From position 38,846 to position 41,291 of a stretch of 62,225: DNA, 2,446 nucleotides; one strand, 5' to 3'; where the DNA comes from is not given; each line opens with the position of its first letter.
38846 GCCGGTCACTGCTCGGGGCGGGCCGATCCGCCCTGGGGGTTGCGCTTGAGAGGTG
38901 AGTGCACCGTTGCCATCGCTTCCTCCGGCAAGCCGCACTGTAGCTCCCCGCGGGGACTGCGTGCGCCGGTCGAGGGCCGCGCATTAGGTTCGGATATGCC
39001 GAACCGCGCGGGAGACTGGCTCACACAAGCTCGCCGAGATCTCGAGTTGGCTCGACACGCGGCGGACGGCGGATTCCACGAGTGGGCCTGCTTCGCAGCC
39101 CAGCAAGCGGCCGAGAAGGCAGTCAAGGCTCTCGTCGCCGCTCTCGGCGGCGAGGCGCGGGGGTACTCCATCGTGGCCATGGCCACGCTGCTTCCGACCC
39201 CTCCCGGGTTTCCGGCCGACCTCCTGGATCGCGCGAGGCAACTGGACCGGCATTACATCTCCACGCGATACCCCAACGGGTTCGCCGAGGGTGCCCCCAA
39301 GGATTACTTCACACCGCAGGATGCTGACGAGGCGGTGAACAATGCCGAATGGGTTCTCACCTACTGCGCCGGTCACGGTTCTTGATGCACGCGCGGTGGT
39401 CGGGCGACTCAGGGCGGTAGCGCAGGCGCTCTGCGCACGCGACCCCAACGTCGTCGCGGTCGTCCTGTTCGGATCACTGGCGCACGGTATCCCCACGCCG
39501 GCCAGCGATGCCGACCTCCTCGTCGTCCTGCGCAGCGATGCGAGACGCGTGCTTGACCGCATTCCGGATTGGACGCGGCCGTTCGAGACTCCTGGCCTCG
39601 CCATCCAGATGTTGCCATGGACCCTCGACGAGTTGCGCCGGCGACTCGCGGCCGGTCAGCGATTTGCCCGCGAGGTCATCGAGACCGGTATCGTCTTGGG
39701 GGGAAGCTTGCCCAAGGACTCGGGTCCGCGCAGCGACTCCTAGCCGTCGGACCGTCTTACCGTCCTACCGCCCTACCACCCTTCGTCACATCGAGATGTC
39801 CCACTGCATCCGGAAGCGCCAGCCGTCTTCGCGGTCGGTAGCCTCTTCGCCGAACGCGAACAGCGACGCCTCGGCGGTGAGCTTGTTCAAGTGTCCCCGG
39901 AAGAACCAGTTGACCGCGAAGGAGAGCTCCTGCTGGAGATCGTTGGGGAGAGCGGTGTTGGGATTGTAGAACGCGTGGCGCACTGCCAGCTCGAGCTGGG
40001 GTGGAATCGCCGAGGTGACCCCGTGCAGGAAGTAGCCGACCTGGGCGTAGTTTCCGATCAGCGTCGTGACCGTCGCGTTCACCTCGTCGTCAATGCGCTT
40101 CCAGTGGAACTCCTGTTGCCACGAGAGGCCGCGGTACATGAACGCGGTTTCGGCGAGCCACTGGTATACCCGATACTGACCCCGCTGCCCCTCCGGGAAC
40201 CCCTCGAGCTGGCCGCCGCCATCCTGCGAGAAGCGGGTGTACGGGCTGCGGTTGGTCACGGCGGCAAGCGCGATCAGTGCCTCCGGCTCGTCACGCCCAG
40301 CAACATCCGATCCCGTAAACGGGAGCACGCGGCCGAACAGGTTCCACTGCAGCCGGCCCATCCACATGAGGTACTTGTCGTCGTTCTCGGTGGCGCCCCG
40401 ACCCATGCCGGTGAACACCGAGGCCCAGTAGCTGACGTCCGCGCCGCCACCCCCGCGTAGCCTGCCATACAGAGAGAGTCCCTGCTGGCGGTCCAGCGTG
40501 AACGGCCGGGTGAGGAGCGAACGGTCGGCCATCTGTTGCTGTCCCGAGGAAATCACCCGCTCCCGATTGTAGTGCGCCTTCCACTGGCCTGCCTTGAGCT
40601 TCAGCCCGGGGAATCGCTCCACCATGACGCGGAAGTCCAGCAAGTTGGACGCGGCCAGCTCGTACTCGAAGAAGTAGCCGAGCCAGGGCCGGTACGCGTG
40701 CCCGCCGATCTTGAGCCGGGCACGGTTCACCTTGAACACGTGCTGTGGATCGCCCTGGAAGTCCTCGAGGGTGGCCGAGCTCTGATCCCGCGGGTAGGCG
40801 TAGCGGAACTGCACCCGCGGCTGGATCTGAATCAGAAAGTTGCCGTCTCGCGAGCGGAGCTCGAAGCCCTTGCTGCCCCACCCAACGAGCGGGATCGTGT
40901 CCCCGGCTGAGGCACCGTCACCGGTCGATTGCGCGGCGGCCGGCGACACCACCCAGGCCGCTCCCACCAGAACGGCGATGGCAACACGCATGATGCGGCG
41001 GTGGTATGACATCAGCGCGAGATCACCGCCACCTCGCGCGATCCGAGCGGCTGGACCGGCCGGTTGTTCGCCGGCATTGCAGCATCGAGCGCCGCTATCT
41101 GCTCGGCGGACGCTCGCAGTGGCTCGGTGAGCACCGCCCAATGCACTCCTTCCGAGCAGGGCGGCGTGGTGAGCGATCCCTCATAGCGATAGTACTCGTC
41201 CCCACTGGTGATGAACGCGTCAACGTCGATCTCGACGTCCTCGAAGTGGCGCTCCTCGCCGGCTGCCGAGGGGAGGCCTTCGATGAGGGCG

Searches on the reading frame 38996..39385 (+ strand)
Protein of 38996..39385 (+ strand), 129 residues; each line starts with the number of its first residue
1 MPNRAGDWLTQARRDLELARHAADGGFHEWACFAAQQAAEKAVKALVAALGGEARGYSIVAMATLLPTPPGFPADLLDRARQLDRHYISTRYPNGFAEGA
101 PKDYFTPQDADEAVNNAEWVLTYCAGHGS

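Call 9: search_protein_families(library=pfam, proteins=[window:38996-39385:+], max_evalue=0.01)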
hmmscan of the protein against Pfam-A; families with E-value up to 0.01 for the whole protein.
window:38996-39385:+ (129 aa): 1 family
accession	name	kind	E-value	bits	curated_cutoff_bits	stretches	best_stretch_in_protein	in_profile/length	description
PF05168.19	HEPN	-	1.2e-28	100.1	22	1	7-124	3-114/117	HEPN domain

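Call 54: find_homologous_proteins(query=window:38996-39385:+, max_evalue=1e-10)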
Query window:38996-39385:+ (129 aa): 5426 proteins with E <= 1e-10 among 5610 candidates; the best 120 are listed.
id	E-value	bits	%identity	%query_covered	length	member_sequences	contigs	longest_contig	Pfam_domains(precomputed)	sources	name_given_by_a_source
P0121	1.8e-78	279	96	100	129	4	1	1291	PF05168.20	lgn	-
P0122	2.1e-68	246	86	100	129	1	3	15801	PF05168.20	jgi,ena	jgi:HEPN domain-containing protein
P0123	6.1e-65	235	81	100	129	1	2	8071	PF05168.20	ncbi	-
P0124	1.0e-60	221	77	100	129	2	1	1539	PF05168.20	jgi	jgi:HEPN domain-containing protein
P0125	1.1e-59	218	77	100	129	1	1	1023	PF05168.20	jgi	jgi:HEPN domain-containing protein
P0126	1.8e-58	214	74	100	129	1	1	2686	PF05168.20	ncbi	-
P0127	7.1e-58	212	74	100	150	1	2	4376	PF05168.20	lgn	-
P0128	1.9e-57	211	75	100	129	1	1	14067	PF05168.20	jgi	jgi:HEPN domain-containing protein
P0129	6.4e-57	209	74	100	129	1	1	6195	PF05168.20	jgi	jgi:HEPN domain-containing protein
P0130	7.8e-56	206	74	97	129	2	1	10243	PF05168.20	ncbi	ncbi:MAG: HEPN domain-containing protein [Gemmatimonadales bacterium]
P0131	8.7e-54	199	72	100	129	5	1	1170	PF05168.20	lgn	-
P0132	1.6e-53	198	71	100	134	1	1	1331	PF05168.20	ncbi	ncbi:MAG: HEPN domain-containing protein, partial [Candidatus Rokuibacteriota bacterium]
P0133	3.6e-53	197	69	100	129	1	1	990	PF05168.20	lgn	-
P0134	7.3e-53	196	72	97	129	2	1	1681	PF05168.20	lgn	-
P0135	1.1e-52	195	69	100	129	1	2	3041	PF05168.20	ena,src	-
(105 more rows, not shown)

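Call 55: find_encoding_contigs(protein=P0122, flank=4000, max_places=3)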
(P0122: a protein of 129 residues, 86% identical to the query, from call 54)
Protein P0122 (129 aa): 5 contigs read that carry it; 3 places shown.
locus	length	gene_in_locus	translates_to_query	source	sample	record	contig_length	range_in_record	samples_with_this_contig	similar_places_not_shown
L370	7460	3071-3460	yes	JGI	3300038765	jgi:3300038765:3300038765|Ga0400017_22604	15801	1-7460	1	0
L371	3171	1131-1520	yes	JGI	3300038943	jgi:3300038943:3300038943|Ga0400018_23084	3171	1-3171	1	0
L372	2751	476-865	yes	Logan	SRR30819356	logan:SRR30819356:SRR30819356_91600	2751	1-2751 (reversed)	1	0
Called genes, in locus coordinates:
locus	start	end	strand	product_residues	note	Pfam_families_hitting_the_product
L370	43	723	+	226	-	PF00005:ABC_tran, PF13304:AAA_21 (weak)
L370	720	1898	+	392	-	PF12704:MacB_PCD (weak)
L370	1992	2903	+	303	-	PF01297:ZnuA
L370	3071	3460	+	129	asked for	PF05168:HEPN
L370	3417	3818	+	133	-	PF01909:NTP_transf_2, PF18765:Polbeta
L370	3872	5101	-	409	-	PF07396:Porin_O_P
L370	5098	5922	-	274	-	PF00194:Carb_anhydrase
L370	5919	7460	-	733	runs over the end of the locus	PF13795:HupE_UreJ_2 (weak)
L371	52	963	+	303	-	PF01297:ZnuA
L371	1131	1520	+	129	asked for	PF05168:HEPN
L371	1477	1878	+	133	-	PF01909:NTP_transf_2, PF18765:Polbeta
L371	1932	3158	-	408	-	PF07396:Porin_O_P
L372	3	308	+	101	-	?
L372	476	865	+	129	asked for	PF05168:HEPN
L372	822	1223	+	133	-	PF01909:NTP_transf_2, PF18765:Polbeta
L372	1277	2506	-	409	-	PF07396:Porin_O_P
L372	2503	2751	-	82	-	?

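Call 56: find_encoding_contigs(protein=P0123, flank=4000, max_places=2)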
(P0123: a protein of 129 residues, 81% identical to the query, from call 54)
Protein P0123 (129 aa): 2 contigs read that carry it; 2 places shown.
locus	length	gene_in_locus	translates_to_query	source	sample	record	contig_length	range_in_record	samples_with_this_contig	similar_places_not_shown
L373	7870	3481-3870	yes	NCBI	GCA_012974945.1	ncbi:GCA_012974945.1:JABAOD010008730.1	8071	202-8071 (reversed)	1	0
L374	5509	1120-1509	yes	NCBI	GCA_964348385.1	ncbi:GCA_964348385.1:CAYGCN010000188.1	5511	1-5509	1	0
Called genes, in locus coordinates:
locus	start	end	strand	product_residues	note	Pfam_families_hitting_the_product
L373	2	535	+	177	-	?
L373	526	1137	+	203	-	-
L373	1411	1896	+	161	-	PF18765:Polbeta (weak)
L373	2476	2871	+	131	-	-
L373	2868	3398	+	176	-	-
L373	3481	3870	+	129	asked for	PF05168:HEPN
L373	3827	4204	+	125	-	PF01909:NTP_transf_2, PF18765:Polbeta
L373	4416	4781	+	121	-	-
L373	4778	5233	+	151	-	-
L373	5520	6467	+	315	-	PF00589:Phage_integrase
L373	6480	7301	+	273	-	-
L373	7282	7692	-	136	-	-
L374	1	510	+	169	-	?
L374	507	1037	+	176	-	-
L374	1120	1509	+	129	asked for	PF05168:HEPN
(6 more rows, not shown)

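Call 57: find_encoding_contigs(protein=P0128, flank=4000, max_places=2)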
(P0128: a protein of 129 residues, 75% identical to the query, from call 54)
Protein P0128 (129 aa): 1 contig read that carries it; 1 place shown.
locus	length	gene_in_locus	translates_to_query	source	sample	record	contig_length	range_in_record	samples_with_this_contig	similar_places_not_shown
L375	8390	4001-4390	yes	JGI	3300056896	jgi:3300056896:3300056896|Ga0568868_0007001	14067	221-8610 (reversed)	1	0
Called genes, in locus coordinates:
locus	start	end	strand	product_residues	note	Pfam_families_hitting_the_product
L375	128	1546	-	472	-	PF04734:Ceramidase_alk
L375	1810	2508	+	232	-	PF03050:DDE_Tnp_IS66 (weak), PF13610:DDE_Tnp_IS240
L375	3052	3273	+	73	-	PF21748:UPF0150, PF15919:HicB_lk_antitox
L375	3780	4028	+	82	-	-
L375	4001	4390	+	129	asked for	PF05168:HEPN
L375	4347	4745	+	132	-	PF01909:NTP_transf_2, PF18765:Polbeta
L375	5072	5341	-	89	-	-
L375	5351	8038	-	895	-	PF12704:MacB_PCD, PF02687:FtsX, PF12704:MacB_PCD (weak), PF02687:FtsX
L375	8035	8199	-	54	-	PF03551:PadR (weak)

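Call 62: find_encoding_contigs(protein=P0121, flank=3000, max_places=5)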
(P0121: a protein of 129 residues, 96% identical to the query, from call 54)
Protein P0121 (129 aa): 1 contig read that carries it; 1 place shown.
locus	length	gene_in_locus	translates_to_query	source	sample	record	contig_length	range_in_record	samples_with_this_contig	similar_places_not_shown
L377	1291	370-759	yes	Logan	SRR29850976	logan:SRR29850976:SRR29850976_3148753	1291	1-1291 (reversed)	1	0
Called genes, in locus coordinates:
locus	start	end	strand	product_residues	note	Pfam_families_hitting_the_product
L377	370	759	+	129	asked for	PF05168:HEPN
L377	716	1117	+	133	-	PF01909:NTP_transf_2, PF18765:Polbeta (weak)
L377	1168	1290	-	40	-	?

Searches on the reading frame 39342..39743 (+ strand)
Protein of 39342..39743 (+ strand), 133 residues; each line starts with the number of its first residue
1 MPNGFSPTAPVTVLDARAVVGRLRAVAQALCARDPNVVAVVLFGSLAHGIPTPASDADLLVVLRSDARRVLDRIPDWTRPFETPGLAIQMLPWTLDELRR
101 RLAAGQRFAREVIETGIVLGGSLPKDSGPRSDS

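Call 9: search_protein_families(library=pfam, proteins=[window:39342-39743:+], max_evalue=0.01)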
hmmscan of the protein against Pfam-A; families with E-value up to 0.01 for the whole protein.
window:39342-39743:+ (133 aa): 3 families
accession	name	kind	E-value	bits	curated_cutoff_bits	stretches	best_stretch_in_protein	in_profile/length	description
PF01909.29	NTP_transf_2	-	1.6e-09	38.5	21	1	24-74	2-47/93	Nucleotidyltransferase domain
PF18765.7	Polbeta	-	2.5e-07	31.2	26.9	1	29-75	5-43/93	Polymerase beta, Nucleotidyltransferase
PF22600.2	MTPAP-like_central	-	0.0092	16.5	27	1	36-65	38-67/139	Poly(A) RNA polymerase, mitochondrial-like, central palm domain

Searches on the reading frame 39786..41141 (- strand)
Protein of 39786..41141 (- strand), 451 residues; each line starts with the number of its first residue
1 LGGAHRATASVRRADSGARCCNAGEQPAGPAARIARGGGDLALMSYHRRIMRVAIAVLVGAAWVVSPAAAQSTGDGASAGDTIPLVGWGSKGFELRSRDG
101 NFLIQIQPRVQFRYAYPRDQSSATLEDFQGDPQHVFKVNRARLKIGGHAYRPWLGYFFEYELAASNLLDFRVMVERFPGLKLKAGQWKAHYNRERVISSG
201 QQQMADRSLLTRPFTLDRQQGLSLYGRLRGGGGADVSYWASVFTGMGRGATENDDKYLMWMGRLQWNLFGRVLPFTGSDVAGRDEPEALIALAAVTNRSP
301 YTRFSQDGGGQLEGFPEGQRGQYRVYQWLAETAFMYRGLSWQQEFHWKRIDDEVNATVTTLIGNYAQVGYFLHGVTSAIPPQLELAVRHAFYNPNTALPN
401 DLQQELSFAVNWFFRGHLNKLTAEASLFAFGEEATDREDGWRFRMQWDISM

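Call 9: search_protein_families(library=pfam, proteins=[window:39786-41141:-], max_evalue=0.01)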
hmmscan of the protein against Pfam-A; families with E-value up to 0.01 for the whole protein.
window:39786-41141:- (451 aa): 1 family
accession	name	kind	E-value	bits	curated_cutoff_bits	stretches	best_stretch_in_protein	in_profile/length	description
PF07396.17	Porin_O_P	-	2.3e-12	47.3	20.9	1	129-418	21-335/370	Phosphate-selective porin O and P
